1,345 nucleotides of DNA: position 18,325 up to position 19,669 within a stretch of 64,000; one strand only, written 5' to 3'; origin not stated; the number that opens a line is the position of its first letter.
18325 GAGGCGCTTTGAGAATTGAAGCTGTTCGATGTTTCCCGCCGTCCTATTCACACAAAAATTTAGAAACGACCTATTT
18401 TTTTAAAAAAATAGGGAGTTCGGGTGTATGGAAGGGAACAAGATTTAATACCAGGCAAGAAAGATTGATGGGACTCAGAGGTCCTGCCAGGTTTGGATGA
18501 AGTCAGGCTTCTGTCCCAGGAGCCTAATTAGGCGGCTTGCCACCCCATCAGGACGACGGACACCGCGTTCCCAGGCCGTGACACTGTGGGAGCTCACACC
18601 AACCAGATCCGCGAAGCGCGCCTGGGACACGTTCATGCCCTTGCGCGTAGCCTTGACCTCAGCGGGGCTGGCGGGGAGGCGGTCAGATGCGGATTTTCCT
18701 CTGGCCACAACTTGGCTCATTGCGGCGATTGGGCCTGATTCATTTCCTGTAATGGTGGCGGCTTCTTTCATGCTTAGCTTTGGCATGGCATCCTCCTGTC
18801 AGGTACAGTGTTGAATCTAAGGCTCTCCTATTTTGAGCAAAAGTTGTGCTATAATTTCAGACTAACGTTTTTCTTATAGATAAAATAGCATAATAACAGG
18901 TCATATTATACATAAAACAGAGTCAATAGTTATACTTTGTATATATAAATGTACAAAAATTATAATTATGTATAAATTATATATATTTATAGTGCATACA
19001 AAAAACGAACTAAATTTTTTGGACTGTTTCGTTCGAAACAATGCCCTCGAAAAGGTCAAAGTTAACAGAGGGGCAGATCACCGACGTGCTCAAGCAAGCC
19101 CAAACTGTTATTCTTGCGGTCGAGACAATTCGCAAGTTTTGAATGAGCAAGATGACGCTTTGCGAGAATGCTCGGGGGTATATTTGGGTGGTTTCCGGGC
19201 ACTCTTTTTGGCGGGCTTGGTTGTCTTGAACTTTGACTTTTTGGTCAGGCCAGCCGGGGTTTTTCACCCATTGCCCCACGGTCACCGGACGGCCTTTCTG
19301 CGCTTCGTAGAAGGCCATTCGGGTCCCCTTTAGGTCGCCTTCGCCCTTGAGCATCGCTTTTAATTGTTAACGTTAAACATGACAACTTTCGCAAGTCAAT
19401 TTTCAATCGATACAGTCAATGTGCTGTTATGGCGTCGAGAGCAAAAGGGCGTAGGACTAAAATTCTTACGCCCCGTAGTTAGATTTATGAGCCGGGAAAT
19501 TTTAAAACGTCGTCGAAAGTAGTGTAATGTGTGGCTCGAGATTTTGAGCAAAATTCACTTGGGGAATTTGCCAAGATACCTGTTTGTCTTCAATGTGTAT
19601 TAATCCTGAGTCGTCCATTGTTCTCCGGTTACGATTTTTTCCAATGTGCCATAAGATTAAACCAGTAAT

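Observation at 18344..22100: ~3.8 kb low-GC accessory island inserted between copA and the OprB porin gene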

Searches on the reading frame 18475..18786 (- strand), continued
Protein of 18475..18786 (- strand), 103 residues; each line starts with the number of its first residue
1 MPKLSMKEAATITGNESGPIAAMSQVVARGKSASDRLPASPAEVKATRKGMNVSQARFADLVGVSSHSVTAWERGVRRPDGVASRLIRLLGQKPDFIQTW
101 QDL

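Call 104: search_protein_families(library=pfam, proteins=[L091:1063-1392:+, L095:219-581:+], max_evalue=0.01)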
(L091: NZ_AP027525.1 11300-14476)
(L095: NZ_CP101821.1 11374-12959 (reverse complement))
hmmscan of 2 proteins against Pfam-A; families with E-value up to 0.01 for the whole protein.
L091:1063-1392:+ (109 aa): 1 family
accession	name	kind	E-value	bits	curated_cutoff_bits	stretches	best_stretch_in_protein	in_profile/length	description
PF06296.18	RelE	-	1.3e-06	29.1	27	1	46-105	41-99/120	RelE toxin of RelE / RelB toxin-antitoxin system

L095:219-581:+ (120 aa): 1 family
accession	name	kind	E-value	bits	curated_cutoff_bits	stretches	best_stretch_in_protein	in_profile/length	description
PF06296.18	RelE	-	1.3e-06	29.1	27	1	46-112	41-104/120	RelE toxin of RelE / RelB toxin-antitoxin system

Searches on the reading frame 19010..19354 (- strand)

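Call 6: search_protein_families(library=ncbifam, proteins=[window:19010-19354:-], max_evalue=1)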
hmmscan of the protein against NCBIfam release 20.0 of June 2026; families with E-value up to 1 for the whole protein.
window:19010-19354:- (114 aa): 0 families

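Call 7: search_protein_families(library=padloc, proteins=[window:19010-19354:-], max_evalue=1)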
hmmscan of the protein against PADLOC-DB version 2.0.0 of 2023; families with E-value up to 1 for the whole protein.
window:19010-19354:- (114 aa): 0 families

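Call 22: search_protein_families(library=phrogs, proteins=[window:19010-19354:-], max_evalue=1)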
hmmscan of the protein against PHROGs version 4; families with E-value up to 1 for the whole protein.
window:19010-19354:- (114 aa): 0 families

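Call 51: search_protein_families(library=pfam, proteins=[window:19013-19354:-], max_evalue=10)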
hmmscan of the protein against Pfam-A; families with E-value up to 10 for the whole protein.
seq(114 aa): 0 families

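Call 72: search_protein_families(library=pfam, proteins=[L089:1-393:+, L089:402-1436:+, L089:1536-1862:+, L089:1859-2176:+], max_evalue=0.1)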
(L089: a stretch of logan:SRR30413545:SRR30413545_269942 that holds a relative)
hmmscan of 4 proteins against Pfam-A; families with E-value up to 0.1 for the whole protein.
L089:1-393:+ (130 aa): 0 families

L089:402-1436:+ (344 aa): 1 family
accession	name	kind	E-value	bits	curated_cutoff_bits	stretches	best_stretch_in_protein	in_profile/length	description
PF21494.3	PKC_C2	-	0.096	13.3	18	0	155-214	33-91/109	Protein kinase C delta/epsilon/eta/theta, C2 domain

L089:1536-1862:+ (108 aa): 0 families

L089:1859-2176:+ (105 aa): 1 family
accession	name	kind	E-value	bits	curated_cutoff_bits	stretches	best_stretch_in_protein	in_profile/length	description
PF08681.18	TacA1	-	0.0017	18.7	21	1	7-49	4-46/80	Antitoxin TacA 1-like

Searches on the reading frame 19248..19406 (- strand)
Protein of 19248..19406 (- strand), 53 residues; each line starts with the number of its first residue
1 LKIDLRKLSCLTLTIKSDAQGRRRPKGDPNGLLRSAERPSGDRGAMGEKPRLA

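Call 79: search_protein_families(library=pfam, proteins=[window:19248-19406:-], max_evalue=10)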
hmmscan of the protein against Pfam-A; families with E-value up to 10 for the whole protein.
seq(53 aa): 0 families

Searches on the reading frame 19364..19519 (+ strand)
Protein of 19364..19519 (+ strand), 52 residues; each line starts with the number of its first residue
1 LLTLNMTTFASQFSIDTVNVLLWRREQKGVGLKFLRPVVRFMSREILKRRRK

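Call 79: search_protein_families(library=pfam, proteins=[window:19364-19519:+], max_evalue=10)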
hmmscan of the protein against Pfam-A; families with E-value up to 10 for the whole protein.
seq(52 aa): 1 family
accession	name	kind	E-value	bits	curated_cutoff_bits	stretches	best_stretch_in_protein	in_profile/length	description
PF02407.22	Viral_Rep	-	0.0082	16.8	26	1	1-51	5-56/82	Putative viral replication protein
